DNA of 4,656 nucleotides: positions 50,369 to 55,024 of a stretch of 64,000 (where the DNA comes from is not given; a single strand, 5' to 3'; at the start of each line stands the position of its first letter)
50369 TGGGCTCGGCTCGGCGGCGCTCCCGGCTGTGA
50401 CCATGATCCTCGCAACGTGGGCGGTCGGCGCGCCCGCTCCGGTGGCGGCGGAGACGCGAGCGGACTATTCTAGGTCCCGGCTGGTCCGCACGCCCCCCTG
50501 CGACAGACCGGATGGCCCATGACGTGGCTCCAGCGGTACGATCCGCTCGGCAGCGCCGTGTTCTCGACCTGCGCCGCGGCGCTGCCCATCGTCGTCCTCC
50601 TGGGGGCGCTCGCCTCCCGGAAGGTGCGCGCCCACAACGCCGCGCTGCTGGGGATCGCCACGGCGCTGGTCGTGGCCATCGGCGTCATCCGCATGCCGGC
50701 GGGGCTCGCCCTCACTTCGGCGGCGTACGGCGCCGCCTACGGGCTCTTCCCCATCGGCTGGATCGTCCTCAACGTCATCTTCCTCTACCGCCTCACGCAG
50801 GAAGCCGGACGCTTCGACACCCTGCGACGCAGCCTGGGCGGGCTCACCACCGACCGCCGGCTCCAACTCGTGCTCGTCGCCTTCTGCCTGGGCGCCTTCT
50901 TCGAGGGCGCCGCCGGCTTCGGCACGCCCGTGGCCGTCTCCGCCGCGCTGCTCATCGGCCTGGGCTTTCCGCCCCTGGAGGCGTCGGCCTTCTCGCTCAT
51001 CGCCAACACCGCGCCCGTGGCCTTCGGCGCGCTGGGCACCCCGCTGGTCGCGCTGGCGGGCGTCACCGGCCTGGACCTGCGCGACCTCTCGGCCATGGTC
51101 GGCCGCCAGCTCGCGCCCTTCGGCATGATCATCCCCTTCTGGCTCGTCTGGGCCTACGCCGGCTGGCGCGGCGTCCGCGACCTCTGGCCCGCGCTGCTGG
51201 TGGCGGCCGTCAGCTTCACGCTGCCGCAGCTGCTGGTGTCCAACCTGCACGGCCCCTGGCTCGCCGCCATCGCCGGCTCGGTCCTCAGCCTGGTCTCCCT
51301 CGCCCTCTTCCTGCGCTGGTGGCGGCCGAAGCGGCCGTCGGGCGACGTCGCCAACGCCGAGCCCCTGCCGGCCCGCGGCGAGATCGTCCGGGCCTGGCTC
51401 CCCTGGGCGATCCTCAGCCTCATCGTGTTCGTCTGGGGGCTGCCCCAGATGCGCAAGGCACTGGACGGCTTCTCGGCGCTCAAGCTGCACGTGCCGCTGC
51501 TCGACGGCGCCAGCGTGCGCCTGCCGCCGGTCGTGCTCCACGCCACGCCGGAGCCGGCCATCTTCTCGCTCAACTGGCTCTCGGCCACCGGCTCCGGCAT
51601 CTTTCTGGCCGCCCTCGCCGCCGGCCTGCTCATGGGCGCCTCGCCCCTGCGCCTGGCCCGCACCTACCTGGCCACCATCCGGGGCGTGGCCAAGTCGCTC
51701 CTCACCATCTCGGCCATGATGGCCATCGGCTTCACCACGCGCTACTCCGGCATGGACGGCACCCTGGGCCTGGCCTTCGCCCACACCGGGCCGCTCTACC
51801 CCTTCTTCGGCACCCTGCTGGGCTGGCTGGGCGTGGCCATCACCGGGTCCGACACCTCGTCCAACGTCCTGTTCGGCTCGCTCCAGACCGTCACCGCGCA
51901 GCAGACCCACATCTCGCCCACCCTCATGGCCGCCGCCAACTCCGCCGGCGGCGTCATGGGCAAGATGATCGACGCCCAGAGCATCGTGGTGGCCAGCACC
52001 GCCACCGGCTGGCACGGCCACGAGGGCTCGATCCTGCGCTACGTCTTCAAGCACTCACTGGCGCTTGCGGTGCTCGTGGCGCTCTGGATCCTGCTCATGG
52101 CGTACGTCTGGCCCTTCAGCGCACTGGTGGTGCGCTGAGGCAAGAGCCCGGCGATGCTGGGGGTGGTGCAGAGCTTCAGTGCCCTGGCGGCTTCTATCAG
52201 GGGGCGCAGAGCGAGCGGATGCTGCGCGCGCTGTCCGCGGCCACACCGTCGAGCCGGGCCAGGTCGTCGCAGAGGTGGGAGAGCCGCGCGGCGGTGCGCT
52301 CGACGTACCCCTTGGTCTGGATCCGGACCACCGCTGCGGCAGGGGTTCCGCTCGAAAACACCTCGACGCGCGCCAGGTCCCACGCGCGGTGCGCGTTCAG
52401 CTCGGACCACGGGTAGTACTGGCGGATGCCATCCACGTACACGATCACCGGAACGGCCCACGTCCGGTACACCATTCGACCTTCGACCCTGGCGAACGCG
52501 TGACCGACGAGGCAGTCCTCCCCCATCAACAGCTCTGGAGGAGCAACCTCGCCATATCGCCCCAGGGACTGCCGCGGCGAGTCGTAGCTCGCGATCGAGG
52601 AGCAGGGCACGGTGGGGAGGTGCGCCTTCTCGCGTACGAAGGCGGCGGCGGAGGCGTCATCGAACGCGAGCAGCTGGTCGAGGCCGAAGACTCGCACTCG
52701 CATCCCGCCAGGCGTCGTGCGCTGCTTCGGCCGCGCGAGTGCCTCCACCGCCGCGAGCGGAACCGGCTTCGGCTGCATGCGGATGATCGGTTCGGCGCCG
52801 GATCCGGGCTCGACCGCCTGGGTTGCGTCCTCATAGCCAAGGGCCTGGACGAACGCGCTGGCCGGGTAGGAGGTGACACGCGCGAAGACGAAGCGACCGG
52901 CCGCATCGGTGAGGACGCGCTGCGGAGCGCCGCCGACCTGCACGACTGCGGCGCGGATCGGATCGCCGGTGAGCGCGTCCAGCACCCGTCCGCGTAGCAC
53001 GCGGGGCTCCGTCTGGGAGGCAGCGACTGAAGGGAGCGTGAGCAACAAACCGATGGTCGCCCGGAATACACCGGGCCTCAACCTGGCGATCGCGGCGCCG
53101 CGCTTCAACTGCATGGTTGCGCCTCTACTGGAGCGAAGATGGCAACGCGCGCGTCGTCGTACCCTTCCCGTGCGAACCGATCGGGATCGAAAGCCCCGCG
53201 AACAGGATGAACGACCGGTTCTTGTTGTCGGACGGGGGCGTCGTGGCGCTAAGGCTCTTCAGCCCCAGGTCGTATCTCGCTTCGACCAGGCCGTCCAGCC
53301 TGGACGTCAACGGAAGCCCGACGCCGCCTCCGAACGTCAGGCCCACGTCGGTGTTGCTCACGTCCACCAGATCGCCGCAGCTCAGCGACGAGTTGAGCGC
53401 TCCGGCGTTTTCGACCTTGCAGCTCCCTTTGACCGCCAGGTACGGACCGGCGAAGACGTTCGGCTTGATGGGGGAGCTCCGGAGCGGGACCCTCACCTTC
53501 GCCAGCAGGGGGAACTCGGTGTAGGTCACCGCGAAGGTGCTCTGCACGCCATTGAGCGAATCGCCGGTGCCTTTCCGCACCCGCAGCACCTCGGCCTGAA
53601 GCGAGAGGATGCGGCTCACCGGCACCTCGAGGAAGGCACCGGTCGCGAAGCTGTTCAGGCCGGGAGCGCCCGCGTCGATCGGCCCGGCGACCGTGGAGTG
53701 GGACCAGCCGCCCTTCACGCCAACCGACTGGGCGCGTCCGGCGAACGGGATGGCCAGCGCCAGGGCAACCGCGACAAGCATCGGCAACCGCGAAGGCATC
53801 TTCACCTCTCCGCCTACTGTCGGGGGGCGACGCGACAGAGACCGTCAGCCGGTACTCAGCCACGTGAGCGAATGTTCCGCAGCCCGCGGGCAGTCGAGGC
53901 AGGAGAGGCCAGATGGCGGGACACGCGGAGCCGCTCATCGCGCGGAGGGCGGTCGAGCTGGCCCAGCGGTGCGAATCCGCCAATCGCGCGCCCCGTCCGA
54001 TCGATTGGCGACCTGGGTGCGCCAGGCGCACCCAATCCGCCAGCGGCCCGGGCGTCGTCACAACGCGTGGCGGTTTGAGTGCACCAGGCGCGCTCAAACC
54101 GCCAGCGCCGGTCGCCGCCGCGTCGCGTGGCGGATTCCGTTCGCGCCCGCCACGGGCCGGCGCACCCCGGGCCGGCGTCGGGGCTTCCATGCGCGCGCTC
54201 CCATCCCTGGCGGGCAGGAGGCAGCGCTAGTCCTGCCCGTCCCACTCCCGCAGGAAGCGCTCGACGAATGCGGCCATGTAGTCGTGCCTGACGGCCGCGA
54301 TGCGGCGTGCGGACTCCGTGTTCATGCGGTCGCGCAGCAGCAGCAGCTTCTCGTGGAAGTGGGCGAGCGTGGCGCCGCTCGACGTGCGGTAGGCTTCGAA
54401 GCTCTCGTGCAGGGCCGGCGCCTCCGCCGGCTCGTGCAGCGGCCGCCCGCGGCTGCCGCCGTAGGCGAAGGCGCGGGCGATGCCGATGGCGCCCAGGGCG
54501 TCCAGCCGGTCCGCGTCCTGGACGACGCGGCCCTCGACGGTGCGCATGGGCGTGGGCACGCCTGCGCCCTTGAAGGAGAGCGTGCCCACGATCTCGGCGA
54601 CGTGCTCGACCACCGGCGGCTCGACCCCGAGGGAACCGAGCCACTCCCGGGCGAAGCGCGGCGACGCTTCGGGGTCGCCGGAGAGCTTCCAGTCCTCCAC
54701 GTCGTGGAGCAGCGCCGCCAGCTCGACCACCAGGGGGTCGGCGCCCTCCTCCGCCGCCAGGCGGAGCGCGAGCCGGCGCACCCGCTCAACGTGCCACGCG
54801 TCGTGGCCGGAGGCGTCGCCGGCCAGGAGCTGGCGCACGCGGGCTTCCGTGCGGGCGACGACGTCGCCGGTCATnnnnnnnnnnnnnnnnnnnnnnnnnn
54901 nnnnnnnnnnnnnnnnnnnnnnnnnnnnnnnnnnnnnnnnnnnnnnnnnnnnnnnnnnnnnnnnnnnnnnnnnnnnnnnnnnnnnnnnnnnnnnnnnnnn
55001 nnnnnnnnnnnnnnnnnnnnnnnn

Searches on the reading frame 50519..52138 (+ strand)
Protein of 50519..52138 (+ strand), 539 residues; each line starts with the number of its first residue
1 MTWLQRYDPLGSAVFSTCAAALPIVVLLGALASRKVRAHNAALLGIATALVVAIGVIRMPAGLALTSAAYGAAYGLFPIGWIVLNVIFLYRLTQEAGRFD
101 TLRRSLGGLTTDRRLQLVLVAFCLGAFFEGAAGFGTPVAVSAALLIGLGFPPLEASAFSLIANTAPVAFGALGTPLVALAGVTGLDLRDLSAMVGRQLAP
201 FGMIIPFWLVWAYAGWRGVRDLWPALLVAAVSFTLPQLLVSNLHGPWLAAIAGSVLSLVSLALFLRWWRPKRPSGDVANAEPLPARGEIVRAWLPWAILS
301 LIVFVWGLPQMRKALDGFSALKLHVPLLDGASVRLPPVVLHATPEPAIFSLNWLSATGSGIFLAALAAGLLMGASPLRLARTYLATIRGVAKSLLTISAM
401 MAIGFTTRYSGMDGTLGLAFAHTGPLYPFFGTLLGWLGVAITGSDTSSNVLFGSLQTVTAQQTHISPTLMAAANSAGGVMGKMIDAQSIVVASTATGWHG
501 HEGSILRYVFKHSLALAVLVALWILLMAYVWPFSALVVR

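Call 87: search_protein_families(library=pfam, max_evalue=0.000001, proteins=[window:50519-52138:+])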
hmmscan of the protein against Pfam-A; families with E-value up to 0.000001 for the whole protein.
window:50519-52138:+ (539 aa): 1 family
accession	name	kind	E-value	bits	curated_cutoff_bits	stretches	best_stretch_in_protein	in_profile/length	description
PF02652.20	Lactate_perm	-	3e-153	511.8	27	1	16-526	2-521/522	L-lactate permease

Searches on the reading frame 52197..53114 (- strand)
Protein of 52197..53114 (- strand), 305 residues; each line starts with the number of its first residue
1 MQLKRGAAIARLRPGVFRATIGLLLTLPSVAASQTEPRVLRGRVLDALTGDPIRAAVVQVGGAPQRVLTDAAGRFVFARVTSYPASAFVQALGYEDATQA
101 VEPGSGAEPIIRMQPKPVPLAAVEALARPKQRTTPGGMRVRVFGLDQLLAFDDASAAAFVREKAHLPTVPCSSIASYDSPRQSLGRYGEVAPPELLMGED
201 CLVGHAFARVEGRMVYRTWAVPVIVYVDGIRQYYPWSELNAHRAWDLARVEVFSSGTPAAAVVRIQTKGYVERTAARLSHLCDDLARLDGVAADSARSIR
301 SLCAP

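Call 87: search_protein_families(library=pfam, max_evalue=0.000001, proteins=[window:52197-53114:-])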
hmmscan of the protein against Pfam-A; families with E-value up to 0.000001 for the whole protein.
window:52197-53114:- (305 aa): 2 families
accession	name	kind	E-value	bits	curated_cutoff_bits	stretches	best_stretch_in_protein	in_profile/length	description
PF13620.12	CarboxypepD_reg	-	1.4e-10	41.8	32.3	1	40-107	2-75/82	Carboxypeptidase regulatory-like domain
PF13715.12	CarbopepD_reg_2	-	1.9e-07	31.5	32.2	1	41-110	2-71/88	CarboxypepD_reg-like domain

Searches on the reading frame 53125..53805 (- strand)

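Call 87: search_protein_families(library=pfam, max_evalue=0.000001, proteins=[window:53125-53805:-])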
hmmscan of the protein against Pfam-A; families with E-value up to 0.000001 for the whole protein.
window:53125-53805:- (226 aa): 2 families
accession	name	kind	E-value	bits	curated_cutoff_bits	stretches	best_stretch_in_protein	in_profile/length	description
PF13568.12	OMP_b-brl_2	-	5.5e-11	43.3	27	1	27-185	10-173/175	Outer membrane protein beta-barrel domain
PF13505.12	OMP_b-brl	-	1.7e-10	41.8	28.7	1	10-190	2-158/175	Outer membrane protein beta-barrel domain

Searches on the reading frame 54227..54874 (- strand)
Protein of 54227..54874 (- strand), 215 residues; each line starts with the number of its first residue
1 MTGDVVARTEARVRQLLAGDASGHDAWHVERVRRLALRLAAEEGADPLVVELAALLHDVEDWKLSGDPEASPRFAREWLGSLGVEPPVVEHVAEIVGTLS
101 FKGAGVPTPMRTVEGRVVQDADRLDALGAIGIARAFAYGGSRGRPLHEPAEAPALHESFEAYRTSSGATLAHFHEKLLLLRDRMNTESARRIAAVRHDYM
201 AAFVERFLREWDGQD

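Call 88: search_protein_families(library=pfam, max_evalue=0.000001, proteins=[window:54227-54874:-])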
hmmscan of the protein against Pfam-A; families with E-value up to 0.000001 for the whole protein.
window:54227-54874:- (215 aa): 1 family
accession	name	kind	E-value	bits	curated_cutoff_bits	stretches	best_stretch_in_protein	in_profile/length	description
PF01966.28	HD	-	3.2e-09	37.5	22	1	28-126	4-115/116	HD domain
